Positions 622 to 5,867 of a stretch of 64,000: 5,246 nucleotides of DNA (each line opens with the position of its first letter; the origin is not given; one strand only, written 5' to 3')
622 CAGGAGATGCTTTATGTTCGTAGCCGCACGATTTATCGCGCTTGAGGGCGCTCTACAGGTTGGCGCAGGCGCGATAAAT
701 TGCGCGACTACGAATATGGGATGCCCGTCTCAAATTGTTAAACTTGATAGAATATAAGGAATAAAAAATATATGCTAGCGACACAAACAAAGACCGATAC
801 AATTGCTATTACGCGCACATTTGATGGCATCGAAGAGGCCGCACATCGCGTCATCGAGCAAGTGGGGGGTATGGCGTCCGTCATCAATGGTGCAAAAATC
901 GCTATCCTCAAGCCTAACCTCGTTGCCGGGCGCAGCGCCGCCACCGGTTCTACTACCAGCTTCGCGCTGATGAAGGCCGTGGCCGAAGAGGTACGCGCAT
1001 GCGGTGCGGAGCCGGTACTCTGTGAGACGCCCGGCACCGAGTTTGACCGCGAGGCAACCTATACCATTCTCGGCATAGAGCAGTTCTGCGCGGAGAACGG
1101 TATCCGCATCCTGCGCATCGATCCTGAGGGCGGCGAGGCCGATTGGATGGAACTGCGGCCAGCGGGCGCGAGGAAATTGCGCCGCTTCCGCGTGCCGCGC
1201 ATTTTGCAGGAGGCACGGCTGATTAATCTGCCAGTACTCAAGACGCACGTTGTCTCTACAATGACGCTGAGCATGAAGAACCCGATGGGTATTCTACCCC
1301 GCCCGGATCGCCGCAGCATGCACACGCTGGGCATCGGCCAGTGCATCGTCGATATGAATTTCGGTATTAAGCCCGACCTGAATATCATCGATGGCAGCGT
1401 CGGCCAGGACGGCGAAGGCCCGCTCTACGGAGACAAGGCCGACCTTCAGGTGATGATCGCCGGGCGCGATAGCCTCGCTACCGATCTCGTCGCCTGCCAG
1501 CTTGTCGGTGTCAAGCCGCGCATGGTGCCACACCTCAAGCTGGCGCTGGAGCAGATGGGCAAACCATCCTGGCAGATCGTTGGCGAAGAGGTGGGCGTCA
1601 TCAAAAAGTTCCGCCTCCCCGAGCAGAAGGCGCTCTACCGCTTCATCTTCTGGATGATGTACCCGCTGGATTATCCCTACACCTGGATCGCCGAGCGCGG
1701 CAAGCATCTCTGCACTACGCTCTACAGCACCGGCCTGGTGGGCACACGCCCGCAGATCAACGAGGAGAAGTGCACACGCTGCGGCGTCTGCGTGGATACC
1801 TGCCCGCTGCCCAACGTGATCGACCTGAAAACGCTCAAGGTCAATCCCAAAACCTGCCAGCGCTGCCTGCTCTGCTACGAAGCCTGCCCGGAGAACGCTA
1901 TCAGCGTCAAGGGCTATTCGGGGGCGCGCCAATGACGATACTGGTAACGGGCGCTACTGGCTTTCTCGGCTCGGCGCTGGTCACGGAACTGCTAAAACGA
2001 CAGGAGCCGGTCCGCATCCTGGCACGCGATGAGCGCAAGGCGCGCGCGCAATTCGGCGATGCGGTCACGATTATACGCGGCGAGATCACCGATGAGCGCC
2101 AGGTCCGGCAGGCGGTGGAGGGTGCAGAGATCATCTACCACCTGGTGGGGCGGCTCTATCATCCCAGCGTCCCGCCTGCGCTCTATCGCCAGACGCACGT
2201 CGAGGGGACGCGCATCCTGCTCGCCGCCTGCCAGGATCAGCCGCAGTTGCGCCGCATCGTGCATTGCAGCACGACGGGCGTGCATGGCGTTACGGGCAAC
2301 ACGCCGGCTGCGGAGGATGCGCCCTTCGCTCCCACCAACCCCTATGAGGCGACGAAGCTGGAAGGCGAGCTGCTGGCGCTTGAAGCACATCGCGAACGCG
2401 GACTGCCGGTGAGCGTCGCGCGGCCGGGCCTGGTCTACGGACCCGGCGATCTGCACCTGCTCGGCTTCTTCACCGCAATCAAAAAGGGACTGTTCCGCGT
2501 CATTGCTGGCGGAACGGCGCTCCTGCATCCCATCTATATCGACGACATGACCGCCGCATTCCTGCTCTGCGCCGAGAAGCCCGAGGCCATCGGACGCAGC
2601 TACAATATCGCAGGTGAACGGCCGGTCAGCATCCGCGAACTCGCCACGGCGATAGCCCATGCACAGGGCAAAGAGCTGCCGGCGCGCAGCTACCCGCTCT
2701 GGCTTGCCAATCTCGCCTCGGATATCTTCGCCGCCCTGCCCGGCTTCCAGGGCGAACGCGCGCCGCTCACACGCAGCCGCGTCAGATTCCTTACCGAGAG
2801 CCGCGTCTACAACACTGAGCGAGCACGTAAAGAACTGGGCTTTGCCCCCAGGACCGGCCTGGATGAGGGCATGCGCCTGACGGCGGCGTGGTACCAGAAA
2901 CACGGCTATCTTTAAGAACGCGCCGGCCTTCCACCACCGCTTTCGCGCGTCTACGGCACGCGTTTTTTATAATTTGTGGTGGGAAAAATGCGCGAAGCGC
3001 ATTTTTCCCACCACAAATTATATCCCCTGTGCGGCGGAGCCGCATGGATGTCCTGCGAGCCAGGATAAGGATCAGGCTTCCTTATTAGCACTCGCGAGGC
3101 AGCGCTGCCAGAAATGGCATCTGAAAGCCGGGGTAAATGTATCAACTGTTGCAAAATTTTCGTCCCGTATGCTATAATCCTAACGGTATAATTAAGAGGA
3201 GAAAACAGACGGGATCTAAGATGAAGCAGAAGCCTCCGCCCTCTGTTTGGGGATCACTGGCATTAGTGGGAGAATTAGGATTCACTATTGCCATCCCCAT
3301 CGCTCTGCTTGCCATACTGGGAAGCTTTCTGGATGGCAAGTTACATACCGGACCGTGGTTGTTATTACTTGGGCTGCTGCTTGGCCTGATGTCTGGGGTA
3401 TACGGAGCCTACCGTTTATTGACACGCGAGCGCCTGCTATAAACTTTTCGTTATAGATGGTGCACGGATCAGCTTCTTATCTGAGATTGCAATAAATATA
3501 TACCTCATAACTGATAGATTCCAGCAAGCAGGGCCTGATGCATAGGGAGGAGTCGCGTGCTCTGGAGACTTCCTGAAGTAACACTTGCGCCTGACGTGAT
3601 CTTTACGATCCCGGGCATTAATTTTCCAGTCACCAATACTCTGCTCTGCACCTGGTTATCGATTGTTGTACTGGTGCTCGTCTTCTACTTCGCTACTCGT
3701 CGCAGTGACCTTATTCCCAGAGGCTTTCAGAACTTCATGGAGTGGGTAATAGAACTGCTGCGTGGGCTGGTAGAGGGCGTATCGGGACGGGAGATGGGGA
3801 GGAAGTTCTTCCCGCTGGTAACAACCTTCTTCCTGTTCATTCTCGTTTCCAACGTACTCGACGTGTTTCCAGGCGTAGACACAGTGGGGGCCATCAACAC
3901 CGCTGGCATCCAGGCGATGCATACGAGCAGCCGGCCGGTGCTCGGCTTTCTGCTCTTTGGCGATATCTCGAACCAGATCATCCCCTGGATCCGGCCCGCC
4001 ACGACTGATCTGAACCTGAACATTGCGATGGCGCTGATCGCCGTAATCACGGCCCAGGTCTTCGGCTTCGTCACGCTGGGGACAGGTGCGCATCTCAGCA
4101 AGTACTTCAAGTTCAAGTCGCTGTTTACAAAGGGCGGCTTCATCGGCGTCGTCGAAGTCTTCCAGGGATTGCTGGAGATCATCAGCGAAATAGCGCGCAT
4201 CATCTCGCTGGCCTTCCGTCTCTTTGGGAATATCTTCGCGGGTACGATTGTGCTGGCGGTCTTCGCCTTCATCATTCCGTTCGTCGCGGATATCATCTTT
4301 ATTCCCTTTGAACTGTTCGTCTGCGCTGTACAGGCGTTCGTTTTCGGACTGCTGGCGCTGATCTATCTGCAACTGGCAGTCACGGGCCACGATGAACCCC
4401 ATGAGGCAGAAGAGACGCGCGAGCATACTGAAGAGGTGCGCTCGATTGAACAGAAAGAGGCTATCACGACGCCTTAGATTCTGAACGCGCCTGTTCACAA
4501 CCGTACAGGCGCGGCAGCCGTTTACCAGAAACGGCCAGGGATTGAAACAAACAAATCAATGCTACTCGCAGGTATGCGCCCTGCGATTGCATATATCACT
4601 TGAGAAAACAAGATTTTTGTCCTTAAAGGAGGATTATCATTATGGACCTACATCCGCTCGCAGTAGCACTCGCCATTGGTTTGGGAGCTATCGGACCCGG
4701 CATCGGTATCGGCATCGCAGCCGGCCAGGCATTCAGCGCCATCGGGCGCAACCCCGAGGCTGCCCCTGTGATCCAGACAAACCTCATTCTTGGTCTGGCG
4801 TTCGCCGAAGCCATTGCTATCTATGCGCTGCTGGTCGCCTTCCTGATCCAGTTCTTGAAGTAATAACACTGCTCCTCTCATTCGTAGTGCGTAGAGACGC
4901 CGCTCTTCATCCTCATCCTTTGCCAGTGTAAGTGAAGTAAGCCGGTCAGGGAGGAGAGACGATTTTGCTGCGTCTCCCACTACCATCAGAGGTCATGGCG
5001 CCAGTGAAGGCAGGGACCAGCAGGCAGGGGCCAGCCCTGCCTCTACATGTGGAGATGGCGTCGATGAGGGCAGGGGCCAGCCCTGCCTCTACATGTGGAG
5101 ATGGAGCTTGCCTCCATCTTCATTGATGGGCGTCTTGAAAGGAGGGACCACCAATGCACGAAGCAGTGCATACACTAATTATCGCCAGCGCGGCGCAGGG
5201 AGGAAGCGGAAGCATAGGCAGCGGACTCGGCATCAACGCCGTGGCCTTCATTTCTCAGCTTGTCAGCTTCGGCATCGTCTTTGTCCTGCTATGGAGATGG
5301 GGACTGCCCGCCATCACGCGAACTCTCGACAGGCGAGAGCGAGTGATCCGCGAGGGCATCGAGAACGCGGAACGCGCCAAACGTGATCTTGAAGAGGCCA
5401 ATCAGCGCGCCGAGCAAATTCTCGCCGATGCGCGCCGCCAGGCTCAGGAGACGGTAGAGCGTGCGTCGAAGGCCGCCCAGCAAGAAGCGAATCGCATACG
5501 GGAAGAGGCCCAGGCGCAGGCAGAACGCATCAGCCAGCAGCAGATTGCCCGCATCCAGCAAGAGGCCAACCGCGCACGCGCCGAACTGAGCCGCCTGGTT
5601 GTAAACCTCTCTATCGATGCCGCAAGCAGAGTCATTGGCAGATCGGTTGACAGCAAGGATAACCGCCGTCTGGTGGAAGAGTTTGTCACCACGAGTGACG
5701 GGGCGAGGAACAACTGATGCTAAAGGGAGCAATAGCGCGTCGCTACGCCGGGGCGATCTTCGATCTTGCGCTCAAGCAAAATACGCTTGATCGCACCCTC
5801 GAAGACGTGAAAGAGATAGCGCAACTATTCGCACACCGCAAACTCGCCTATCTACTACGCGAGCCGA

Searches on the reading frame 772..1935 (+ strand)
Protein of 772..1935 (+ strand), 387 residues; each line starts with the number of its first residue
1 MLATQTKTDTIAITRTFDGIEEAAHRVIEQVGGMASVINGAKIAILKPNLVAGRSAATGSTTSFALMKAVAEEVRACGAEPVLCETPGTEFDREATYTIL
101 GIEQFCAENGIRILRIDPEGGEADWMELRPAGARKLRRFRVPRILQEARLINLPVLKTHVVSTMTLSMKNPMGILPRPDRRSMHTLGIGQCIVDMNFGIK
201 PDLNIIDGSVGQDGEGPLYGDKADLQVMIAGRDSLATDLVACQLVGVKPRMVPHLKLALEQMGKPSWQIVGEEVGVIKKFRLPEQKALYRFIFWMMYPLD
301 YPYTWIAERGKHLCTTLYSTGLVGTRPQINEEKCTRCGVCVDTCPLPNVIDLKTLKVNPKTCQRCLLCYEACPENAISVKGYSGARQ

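Call 89: find_encoding_contigs(protein=window:772-1935:+, flank=10000, max_places=2)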
Protein window:772-1935:+ (387 aa): 13 contigs read that carry it; 2 places shown.
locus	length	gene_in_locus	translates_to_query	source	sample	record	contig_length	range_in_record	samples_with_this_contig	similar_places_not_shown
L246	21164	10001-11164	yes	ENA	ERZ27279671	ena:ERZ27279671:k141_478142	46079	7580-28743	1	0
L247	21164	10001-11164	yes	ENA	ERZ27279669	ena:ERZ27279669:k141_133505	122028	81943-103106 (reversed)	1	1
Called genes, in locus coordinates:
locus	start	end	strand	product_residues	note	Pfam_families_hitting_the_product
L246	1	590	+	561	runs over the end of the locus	PF02734:Dak2, PF21645:FakA-like_M, PF13684:FakA-like_C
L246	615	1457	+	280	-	PF02645:DegV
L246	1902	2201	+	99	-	-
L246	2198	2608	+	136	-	-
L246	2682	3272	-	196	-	PF11290:DUF3090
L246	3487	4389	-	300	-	PF02826:2-Hacid_dh_C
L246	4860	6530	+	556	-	PF12891:Glyco_hydro_44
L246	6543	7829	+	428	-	PF13506:Glyco_transf_21, PF13641:Glyco_tranf_2_3, PF00535:Glycos_transf_2, PF13632:Glyco_trans_2_3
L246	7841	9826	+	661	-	PF02366:PMT, PF13231:PMT_2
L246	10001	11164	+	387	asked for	PF04015:DUF362, PF12838:Fer4_7 (faint), PF00037:Fer4 (weak), PF12797:Fer4_2 (weak), PF12837:Fer4_6 (faint), PF13237:Fer4_10, PF14697:Fer4_21 (faint), PF00037:Fer4 (weak), +1 more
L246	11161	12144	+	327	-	PF01073:3Beta_HSD, PF01370:Epimerase, PF02719:Polysacc_synt_2 (weak), PF04321:RmlD_sub_bind, PF05368:NmrA, PF07993:NAD_binding_4, PF13460:NAD_binding_10, PF16363:GDP_Man_Dehyd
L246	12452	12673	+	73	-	PF09527:ATPase_gene1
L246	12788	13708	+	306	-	PF00119:ATP-synt_A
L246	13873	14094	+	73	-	PF00137:ATP-synt_C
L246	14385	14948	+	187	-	-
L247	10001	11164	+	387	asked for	PF04015:DUF362, PF12838:Fer4_7 (faint), PF00037:Fer4 (weak), PF12797:Fer4_2 (weak), PF12837:Fer4_6 (faint), PF13237:Fer4_10, PF14697:Fer4_21 (faint), PF00037:Fer4 (weak), +1 more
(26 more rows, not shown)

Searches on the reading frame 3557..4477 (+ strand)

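Call 16: search_protein_families(library=pfam, proteins=[window:3557-4477:+])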
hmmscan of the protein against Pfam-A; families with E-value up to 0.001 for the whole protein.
window:3557-4477:+ (306 aa): 1 family
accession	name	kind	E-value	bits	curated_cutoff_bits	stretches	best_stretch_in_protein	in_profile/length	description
PF00119.25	ATP-synt_A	-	2.1e-42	145.9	33.9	1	30-272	2-217/217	ATP synthase A chain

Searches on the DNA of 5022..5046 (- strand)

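Call 75: build_rna_model(alignment_id=A1, structure=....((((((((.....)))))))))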
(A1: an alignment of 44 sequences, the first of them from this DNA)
Model R1 built from alignment A1 (44 sequences, 25 columns); structure: as given.
model positions 25; base pairs 8; branch points 0; effective number of sequences 44; information 1.462 bits per position. Calibrated on 0.2 Mb of random sequence (short: E-values are rough).
structure used (alignment columns):
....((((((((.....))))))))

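Call 76: search_with_rna_model(model_id=R1, source=window, filters=off, max_evalue=1)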
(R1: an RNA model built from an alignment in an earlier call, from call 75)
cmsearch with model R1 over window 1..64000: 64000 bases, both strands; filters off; matches with E-value up to 1: 21.
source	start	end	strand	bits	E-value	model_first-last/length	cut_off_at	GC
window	14421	14445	-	45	3.3e-07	1-25/25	no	0.68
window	14475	14499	+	45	3.3e-07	1-25/25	no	0.68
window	29359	29383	+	45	3.3e-07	1-25/25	no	0.68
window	32799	32823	+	43.4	7.1e-07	1-25/25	no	0.6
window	34104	34128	-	43.3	7.5e-07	1-25/25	no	0.68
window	29454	29478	-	42.7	9.7e-07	1-25/25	no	0.6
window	34153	34177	+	42.7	9.7e-07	1-25/25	no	0.6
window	5022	5046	-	40.7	2.5e-06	1-25/25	no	0.72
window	32870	32894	+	38.5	6.9e-06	1-25/25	no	0.64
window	5068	5092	-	36.6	1.7e-05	1-25/25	no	0.76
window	5095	5119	+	35.9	2.4e-05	1-25/25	no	0.56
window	9151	9175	+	33.6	7e-05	1-25/25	no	0.8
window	9097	9121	-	29.5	0.00049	1-25/25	no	0.76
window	14479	14503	-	26.7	0.0017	1-25/25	no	0.68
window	32746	32770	-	25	0.0039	1-25/25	no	0.6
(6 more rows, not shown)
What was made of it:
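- Checked: A covariance model built from 44 variants finds 15-16 elements in the window (call 76).
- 15-16 covariance-model hits at seven intergenic sites (call 76).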

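Call 77: search_with_rna_model(model_id=R1, sources=[L242, L243, L244, L245], filters=off, max_evalue=0.1)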
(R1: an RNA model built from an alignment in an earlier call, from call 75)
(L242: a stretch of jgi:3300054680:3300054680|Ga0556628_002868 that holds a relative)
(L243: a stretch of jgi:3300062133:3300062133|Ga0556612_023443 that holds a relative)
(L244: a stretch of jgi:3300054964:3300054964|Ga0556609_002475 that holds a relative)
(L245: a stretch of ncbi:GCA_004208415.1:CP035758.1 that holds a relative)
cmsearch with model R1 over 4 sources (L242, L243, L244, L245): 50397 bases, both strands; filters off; matches with E-value up to 0.1: 1.
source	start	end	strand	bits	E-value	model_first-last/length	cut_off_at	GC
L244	9907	9931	+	37.8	7.8e-06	1-25/25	no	0.84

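Call 91: search_with_rna_model(model_id=R1, sources=[L246, L248, L249], filters=off, max_evalue=0.05)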
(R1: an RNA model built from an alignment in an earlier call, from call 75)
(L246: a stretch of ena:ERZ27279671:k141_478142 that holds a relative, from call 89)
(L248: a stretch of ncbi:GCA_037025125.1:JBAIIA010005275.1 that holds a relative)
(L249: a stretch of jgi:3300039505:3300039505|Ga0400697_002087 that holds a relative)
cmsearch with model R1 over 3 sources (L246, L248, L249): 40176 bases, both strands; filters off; matches with E-value up to 0.05: 8.
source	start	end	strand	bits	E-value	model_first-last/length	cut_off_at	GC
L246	14253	14277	-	40.7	1.6e-06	1-25/25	no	0.72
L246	14299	14323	-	36.6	1.1e-05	1-25/25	no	0.76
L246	14326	14350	+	35.9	1.5e-05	1-25/25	no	0.56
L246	18382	18406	+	29.6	0.00028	1-25/25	no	0.76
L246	18328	18352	-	29.5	0.00031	1-25/25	no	0.76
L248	343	367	+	23.5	0.0049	1-25/25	no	0.8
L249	1654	1678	-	23.5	0.0049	1-25/25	no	0.8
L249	1715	1739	+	23.5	0.0049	1-25/25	no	0.8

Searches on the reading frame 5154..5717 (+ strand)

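Call 16: search_protein_families(library=pfam, proteins=[window:5154-5717:+])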
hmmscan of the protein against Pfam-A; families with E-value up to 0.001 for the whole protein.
window:5154-5717:+ (187 aa): 2 families
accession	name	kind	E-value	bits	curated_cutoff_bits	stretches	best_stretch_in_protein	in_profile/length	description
PF00430.23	ATP-synt_B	-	2.6e-24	86.2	28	1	32-161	2-131/132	ATP synthase B/B' CF(0)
PF06188.17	HrpE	-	4.6e-06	27.1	23.5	1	57-139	14-100/191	HrpE/YscL/FliH and V-type ATPase subunit E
